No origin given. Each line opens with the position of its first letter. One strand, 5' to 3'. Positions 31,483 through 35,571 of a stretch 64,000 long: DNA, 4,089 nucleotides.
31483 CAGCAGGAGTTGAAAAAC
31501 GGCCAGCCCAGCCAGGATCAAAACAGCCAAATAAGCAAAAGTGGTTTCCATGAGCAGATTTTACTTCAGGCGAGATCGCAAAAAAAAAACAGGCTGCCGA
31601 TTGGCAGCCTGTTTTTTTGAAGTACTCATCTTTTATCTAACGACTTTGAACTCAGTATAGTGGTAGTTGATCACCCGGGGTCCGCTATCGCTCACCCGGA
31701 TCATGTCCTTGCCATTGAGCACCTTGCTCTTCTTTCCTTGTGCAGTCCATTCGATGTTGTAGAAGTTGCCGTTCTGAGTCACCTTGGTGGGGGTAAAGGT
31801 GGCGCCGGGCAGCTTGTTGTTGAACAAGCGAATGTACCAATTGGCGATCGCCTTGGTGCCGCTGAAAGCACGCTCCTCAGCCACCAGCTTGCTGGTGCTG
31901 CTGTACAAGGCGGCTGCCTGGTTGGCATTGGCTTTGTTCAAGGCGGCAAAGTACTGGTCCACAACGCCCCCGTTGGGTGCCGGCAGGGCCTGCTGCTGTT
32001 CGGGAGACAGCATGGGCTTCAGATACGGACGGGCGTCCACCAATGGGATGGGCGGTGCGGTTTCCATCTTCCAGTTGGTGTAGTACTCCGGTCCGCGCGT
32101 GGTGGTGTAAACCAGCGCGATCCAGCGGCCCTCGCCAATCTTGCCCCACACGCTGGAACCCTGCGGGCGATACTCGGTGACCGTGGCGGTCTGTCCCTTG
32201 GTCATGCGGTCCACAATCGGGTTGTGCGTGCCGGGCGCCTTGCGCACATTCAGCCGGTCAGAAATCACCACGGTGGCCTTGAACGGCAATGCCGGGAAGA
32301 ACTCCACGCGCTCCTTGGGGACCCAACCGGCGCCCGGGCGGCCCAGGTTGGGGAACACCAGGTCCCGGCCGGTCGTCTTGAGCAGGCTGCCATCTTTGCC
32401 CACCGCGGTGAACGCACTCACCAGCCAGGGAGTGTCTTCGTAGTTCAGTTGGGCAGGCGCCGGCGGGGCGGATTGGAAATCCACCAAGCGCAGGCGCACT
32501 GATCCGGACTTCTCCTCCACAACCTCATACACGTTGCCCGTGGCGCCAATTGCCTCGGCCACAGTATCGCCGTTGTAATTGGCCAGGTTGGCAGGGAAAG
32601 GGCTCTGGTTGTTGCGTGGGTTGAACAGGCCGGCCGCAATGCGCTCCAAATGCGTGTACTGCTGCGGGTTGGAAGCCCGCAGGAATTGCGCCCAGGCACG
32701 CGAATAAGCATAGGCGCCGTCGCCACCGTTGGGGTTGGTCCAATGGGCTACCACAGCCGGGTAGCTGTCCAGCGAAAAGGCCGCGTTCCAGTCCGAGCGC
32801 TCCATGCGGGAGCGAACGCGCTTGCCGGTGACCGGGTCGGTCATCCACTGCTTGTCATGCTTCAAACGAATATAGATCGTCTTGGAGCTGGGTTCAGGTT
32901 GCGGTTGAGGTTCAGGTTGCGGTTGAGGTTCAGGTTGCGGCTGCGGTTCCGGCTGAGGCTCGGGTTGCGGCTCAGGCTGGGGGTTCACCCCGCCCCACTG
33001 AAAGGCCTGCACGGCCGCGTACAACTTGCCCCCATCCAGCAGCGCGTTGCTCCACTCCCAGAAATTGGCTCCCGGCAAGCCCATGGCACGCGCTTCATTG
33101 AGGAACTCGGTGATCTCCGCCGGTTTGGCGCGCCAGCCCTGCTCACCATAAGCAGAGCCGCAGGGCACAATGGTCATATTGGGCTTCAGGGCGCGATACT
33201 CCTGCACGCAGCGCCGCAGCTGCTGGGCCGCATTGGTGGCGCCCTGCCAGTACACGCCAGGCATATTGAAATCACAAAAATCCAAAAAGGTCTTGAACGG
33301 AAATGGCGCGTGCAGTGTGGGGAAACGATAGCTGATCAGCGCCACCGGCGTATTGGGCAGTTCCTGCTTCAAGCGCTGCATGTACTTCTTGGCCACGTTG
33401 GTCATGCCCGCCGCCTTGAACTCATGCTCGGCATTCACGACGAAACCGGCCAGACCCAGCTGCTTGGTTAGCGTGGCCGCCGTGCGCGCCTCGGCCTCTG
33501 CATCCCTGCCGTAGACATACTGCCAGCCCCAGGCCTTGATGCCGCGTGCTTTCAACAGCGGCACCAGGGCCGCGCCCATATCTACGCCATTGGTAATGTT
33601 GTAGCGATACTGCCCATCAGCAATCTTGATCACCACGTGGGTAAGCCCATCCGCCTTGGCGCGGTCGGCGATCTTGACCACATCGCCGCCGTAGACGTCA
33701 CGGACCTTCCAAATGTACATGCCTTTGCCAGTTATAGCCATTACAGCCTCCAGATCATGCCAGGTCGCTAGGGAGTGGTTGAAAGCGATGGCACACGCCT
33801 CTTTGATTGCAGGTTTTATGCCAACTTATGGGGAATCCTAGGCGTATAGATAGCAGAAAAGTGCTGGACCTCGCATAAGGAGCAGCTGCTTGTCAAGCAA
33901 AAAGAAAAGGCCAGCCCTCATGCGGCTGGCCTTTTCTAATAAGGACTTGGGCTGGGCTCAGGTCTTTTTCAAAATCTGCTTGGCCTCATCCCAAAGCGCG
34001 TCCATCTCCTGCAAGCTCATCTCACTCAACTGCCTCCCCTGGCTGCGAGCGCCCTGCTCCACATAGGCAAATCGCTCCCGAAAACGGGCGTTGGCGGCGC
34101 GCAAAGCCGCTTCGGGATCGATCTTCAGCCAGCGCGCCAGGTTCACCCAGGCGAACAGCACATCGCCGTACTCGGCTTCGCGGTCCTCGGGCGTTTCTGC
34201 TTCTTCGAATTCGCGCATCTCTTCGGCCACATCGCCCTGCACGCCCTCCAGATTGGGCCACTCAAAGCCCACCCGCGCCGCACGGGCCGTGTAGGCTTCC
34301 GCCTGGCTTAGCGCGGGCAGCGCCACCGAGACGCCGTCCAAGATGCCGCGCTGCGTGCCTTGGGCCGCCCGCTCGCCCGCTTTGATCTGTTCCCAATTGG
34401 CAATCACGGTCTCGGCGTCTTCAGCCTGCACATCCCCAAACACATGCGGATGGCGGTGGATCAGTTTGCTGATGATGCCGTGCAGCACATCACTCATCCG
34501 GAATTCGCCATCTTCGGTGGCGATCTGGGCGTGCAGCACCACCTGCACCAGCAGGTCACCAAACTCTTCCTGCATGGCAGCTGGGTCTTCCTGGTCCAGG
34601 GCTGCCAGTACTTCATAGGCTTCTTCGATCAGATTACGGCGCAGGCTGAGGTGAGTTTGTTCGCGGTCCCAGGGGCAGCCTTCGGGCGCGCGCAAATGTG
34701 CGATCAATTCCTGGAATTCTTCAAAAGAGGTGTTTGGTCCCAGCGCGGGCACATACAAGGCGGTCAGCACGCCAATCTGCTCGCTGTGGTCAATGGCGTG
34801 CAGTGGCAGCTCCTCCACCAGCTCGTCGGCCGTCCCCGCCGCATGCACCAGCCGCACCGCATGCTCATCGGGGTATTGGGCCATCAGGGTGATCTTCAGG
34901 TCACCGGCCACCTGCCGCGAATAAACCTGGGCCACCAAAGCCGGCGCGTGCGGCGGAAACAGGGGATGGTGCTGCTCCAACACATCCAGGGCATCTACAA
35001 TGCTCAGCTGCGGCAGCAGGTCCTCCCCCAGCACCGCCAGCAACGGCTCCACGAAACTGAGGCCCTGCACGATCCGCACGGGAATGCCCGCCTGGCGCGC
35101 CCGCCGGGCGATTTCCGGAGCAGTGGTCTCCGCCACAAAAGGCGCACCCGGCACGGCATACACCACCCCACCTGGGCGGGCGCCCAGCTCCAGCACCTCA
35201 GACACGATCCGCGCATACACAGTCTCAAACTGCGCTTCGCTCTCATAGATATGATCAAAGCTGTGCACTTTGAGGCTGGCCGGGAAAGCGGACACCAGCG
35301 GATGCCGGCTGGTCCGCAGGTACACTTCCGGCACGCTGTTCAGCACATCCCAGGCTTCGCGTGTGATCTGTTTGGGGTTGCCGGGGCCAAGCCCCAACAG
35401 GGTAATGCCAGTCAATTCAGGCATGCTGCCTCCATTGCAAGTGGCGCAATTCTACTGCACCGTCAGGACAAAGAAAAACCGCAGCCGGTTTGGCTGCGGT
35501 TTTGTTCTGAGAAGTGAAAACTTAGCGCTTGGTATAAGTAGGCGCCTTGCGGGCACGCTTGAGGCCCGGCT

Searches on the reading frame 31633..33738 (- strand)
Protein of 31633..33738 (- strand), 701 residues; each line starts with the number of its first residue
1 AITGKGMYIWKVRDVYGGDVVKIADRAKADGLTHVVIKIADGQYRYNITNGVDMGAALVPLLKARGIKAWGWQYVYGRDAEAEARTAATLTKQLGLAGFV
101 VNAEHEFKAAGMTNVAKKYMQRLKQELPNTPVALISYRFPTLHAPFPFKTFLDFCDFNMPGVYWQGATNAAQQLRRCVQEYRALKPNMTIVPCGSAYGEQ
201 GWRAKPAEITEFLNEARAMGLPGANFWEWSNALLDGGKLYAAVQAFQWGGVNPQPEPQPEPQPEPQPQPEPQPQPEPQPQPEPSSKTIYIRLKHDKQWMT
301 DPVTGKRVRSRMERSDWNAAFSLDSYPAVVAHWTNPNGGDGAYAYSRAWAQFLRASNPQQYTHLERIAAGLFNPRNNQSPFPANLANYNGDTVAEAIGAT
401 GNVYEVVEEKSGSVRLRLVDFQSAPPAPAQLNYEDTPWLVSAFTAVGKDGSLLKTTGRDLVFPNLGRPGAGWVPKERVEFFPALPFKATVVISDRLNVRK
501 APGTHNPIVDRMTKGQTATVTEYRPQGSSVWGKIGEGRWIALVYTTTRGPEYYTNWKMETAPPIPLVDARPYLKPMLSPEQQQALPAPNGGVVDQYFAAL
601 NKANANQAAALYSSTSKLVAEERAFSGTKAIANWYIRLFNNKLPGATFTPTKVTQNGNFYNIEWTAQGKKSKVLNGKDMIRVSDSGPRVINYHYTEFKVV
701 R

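Call 107: search_protein_families(library=pfam, proteins=[window:31633-33738:-], max_evalue=0.001)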
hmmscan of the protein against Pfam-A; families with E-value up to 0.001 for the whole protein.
window:31633-33738:- (701 aa): 3 families
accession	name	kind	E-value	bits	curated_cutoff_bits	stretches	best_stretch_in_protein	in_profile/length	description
PF12680.13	SnoaL_2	-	1.3e-08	35.8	27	1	593-682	1-94/102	SnoaL-like domain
PF05887.16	Trypan_PARP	-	1.2e-07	32.2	100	1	252-284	58-112/134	Procyclic acidic repetitive protein (PARP)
PF08239.17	SH3_3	-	1.1e-05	25.9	27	1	494-540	1-48/54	Bacterial SH3 domain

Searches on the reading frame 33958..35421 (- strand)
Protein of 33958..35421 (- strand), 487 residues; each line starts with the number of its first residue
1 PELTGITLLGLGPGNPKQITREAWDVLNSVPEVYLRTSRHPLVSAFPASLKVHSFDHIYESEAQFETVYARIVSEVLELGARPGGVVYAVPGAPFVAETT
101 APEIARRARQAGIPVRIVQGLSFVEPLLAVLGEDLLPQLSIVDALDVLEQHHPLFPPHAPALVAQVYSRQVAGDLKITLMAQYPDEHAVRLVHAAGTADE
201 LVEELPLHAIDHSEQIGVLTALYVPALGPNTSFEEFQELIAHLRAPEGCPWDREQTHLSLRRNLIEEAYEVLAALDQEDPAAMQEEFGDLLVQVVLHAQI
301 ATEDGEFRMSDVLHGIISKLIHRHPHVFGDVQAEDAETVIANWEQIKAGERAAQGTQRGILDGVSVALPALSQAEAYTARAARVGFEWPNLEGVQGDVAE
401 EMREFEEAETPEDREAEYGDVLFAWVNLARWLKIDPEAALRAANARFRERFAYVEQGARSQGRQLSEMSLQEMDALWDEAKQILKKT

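Call 107: search_protein_families(library=pfam, proteins=[window:33958-35421:-], max_evalue=0.001)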
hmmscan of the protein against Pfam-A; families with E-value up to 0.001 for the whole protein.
window:33958-35421:- (487 aa): 3 families
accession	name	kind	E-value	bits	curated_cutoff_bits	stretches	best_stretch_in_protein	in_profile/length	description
PF03819.22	MazG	-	2.5e-29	101.8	22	1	255-328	1-74/74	MazG nucleotide pyrophosphohydrolase domain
PF00590.25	TP_methylase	-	3.5e-22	79.9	27.8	1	6-209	2-210/212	Tetrapyrrole (Corrin/Porphyrin) Methylases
PF01503.22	PRA-PH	-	2.2e-05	25.2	21.3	0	234-292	2-62/86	Phosphoribosyl-ATP pyrophosphohydrolase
